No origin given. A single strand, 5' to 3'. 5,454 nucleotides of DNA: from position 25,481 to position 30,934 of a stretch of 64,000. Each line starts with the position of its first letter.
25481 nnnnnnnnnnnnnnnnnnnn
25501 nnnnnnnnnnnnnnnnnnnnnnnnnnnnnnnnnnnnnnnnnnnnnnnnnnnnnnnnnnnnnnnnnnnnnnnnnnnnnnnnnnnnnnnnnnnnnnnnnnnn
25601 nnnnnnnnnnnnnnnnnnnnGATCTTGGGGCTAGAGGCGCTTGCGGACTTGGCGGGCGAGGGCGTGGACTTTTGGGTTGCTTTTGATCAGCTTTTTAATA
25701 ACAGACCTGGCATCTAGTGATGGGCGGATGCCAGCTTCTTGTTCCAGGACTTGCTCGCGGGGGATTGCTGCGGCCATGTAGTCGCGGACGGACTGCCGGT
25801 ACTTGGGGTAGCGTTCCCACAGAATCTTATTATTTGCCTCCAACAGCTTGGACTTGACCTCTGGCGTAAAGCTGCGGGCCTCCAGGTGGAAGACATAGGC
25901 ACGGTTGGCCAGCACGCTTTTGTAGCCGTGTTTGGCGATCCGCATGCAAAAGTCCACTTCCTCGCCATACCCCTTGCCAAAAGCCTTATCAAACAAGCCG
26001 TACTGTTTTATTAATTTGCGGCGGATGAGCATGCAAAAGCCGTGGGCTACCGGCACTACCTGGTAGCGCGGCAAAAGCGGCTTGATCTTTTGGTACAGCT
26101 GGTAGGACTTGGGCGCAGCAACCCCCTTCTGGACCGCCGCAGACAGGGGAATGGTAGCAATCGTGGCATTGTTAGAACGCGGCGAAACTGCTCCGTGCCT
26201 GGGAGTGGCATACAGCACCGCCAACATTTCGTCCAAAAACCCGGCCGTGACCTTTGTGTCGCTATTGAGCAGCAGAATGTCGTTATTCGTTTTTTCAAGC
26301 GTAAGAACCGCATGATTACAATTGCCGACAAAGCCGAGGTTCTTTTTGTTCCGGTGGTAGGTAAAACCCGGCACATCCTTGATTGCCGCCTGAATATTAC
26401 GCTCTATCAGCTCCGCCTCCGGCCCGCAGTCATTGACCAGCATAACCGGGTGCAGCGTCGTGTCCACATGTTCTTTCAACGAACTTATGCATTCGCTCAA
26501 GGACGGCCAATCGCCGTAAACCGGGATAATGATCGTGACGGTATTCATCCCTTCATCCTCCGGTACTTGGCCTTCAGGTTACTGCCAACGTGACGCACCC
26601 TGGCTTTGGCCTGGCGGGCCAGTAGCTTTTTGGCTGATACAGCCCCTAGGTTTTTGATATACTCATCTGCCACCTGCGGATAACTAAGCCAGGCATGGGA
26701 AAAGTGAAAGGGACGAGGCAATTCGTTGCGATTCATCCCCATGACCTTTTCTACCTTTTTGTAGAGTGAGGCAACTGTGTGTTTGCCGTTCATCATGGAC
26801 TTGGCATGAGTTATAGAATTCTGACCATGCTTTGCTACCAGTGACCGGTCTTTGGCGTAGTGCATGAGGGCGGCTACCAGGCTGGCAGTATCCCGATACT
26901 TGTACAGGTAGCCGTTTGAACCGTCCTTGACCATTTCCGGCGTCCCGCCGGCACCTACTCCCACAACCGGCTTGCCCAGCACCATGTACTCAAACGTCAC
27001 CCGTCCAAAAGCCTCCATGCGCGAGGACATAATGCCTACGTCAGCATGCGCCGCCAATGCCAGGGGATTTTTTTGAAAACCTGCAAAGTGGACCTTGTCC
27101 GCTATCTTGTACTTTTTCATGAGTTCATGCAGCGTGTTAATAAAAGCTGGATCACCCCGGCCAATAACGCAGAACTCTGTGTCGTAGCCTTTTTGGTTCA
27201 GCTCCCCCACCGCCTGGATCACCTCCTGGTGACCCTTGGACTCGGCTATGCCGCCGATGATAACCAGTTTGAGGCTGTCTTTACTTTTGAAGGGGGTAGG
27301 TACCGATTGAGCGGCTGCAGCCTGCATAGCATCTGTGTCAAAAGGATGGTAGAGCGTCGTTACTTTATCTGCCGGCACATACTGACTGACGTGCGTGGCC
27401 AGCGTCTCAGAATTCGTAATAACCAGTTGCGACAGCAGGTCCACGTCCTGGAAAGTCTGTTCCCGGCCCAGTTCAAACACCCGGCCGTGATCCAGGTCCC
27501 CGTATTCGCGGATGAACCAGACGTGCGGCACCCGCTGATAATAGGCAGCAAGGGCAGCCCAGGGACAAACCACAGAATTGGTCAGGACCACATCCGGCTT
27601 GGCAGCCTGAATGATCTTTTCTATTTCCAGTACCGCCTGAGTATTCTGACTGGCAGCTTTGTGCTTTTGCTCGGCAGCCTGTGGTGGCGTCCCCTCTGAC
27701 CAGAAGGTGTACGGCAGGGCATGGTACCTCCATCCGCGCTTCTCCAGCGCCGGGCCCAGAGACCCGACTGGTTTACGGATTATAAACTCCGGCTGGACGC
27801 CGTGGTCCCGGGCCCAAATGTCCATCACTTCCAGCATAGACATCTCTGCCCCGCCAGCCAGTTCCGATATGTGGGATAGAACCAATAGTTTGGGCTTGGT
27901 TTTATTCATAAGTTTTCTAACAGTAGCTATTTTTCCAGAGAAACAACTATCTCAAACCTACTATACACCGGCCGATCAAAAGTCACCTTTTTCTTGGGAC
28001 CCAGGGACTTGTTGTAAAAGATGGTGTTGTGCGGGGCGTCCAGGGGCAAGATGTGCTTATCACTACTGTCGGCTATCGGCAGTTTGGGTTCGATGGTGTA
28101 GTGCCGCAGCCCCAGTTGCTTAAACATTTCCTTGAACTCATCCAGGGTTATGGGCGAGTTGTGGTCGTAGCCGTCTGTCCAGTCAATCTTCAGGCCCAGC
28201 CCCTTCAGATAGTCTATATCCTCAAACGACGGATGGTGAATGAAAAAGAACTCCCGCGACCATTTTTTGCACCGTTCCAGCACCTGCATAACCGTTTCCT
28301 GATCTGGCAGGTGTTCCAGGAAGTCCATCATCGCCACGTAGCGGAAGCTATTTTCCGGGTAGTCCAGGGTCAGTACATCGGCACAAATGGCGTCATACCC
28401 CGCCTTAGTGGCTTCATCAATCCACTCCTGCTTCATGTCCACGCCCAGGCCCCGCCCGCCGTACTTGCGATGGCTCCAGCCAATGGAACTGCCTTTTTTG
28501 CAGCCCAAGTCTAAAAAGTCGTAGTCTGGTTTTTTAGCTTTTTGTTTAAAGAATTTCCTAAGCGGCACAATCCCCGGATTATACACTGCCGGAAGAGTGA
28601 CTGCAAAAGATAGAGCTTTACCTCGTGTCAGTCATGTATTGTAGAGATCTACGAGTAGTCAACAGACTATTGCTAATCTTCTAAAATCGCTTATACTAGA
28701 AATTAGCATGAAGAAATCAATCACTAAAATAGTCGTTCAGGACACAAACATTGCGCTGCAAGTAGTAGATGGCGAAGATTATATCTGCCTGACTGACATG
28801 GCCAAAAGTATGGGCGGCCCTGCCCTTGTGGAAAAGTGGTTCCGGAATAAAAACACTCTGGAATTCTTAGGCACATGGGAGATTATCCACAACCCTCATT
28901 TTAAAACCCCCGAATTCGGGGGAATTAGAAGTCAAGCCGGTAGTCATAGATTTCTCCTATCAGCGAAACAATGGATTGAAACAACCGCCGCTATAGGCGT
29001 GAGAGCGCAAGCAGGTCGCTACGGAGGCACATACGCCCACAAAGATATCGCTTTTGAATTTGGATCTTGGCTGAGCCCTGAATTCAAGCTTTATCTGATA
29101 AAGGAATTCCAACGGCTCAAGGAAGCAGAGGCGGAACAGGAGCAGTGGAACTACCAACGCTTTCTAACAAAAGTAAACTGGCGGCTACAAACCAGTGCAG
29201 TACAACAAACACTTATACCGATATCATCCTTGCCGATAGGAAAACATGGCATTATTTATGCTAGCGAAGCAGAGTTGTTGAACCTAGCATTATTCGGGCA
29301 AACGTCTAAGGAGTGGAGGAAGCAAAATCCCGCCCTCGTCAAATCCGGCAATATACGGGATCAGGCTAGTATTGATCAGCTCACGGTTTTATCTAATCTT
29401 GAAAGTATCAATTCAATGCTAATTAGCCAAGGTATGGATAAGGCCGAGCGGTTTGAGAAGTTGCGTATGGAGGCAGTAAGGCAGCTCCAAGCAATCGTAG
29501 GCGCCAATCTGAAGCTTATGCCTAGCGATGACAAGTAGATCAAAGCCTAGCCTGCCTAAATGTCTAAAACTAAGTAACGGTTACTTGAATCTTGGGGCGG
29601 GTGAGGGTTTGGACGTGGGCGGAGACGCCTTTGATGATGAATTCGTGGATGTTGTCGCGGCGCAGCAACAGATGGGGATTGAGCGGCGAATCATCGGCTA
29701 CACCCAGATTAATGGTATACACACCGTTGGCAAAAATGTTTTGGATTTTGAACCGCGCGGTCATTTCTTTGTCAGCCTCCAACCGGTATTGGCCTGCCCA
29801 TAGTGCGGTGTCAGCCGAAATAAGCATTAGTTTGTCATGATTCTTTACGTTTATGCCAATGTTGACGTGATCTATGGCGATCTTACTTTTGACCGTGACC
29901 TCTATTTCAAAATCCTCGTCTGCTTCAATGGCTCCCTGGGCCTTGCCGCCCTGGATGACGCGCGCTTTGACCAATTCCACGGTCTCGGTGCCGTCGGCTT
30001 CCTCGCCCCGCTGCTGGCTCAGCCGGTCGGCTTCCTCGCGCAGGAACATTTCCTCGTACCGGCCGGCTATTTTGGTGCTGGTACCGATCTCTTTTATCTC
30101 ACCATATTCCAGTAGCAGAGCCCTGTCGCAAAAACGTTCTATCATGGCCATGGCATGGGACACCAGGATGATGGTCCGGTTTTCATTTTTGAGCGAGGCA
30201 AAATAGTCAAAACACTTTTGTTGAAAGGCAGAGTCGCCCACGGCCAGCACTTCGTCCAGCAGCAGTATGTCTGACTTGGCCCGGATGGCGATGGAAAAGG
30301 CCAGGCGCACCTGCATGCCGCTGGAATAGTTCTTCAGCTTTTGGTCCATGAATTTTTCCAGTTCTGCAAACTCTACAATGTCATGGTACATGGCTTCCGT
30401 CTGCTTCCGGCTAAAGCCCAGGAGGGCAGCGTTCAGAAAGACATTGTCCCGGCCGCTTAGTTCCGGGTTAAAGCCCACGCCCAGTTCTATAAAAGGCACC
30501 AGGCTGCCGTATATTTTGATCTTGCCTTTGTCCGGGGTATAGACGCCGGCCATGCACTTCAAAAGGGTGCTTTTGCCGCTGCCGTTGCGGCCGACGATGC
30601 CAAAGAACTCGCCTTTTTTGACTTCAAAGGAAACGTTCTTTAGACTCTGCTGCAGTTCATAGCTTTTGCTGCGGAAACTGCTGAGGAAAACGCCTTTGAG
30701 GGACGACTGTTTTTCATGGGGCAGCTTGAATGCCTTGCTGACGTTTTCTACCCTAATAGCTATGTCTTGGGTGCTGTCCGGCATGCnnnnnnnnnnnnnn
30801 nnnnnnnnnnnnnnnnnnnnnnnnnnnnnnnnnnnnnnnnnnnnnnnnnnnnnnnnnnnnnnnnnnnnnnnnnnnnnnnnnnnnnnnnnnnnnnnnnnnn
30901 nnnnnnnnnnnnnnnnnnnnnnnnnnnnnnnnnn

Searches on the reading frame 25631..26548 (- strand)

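Call 32: search_protein_families(library=pfam, max_evalue=0.0001, proteins=[window:25631-26548:-])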
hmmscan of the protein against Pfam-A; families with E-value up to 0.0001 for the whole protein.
window:25631-26548:- (305 aa): 4 families
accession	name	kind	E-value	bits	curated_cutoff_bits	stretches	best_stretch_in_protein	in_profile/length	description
PF00535.33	Glycos_transf_2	-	1.9e-11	44.6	23.3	1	5-183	1-167/168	Glycosyl transferase family 2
PF13641.12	Glyco_tranf_2_3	-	4.2e-10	40.5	27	1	4-232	3-222/230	Glycosyltransferase like family 2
PF13632.12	Glyco_trans_2_3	-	8.6e-08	32.7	27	1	91-225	2-126/198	Glycosyl transferase family group 2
PF13506.12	Glyco_transf_21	-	3.5e-05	23.8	21.7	0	78-220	20-153/174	Glycosyl transferase family 21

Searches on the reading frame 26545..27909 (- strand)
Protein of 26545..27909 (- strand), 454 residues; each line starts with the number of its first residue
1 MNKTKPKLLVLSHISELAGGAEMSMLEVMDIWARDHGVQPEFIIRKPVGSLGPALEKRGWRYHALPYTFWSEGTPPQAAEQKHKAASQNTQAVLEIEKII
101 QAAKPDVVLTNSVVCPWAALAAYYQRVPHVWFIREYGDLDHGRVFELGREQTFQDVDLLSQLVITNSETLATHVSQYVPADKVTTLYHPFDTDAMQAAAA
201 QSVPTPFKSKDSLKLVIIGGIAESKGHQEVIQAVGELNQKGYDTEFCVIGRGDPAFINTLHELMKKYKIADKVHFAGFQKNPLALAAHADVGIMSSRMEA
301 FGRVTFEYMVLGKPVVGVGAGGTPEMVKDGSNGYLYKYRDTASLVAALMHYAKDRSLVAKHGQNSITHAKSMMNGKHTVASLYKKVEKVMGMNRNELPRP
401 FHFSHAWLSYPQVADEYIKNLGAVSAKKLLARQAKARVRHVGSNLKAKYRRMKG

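Call 32: search_protein_families(library=pfam, max_evalue=0.0001, proteins=[window:26545-27909:-])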
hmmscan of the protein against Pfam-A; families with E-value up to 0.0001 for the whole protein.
window:26545-27909:- (454 aa): 5 families
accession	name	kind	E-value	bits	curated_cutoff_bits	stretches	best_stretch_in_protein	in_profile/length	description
PF00534.26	Glycos_transf_1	-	3.5e-28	98.7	26.4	1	208-365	11-169/172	Glycosyl transferases group 1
PF13692.12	Glyco_trans_1_4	-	3.5e-25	89.4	27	1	214-353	3-141/142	Glycosyl transferases group 1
PF13439.12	Glyco_transf_4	-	7.6e-09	36.3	28.5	1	51-193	11-169/170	Glycosyltransferase Family 4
PF20706.3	GT4-conflict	-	4.4e-08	33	26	1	182-330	173-323/385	Family 4 Glycosyltransferase in conflict systems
PF13579.12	Glyco_trans_4_4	-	2.4e-06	28.4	29.7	1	19-186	1-155/158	Glycosyl transferase 4-like domain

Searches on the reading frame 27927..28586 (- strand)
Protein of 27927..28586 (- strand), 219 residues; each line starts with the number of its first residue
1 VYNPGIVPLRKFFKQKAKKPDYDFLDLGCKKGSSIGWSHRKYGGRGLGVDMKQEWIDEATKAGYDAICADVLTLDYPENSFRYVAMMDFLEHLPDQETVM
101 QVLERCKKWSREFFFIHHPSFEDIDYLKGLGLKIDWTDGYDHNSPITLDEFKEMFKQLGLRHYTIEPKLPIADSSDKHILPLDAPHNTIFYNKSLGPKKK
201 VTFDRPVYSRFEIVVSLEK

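Call 32: search_protein_families(library=pfam, max_evalue=0.0001, proteins=[window:27927-28586:-])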
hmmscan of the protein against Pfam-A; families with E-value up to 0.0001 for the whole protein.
window:27927-28586:- (219 aa): 3 families
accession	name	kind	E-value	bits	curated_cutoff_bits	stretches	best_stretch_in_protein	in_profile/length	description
PF08241.18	Methyltransf_11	-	8.4e-10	39.6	21.2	1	25-106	1-86/95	Methyltransferase domain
PF13649.12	Methyltransf_25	-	5.8e-09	37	27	1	25-106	2-89/97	Methyltransferase domain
PF13489.12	Methyltransf_23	-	2.1e-07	31.2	27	1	18-161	20-160/164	Methyltransferase domain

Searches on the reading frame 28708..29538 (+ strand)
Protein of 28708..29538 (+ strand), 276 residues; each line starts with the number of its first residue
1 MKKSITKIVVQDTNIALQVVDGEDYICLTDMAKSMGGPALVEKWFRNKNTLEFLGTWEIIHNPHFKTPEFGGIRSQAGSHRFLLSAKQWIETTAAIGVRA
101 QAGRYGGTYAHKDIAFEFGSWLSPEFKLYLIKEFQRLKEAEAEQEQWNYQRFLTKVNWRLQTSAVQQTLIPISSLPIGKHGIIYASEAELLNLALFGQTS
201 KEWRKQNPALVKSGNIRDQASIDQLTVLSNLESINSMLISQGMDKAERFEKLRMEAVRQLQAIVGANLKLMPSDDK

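Call 32: search_protein_families(library=pfam, max_evalue=0.0001, proteins=[window:28708-29538:+])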
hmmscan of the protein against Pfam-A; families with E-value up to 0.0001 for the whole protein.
window:28708-29538:+ (276 aa): 1 family
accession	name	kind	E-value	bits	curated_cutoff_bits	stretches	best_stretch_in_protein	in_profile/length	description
PF04383.19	KilA-N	-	4.1e-22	78.5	23.8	1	9-139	2-106/107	KilA-N domain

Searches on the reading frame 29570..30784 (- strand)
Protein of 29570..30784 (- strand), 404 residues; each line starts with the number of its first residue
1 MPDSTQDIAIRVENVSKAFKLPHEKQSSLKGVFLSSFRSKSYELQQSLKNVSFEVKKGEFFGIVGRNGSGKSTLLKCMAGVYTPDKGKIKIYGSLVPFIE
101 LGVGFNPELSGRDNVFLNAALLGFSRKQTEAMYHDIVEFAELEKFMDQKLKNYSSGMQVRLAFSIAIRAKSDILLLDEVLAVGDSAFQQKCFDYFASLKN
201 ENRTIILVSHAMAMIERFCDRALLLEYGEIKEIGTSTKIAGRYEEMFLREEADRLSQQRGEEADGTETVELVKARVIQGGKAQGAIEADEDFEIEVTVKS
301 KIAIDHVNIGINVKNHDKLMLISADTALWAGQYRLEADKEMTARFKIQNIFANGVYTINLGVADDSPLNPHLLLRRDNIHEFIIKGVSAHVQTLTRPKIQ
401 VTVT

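Call 32: search_protein_families(library=pfam, max_evalue=0.0001, proteins=[window:29570-30784:-])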
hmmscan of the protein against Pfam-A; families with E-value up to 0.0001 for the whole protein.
window:29570-30784:- (404 aa): 6 families
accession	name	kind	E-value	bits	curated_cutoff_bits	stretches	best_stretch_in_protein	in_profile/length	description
PF00005.33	ABC_tran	-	1.6e-23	84.3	25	1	48-179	1-135/137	ABC transporter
PF14524.12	Wzt_C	-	8.1e-14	52.3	30.4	1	262-384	3-129/143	Wzt C-terminal domain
PF13476.12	AAA_23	-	1.1e-05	26.7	27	1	47-84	9-45/201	AAA domain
PF13304.12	AAA_21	-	3e-05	24.7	27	0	60-79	1-20/304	AAA domain, putative AbiEii toxin, Type IV TA system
PF02463.25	SMC_N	-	7.6e-05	22.7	40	0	50-78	17-44/220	RecF/RecN/SMC N terminal domain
PF13555.12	AAA_29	-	7.8e-05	22.8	27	0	51-86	15-50/61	P-loop containing region of AAA domain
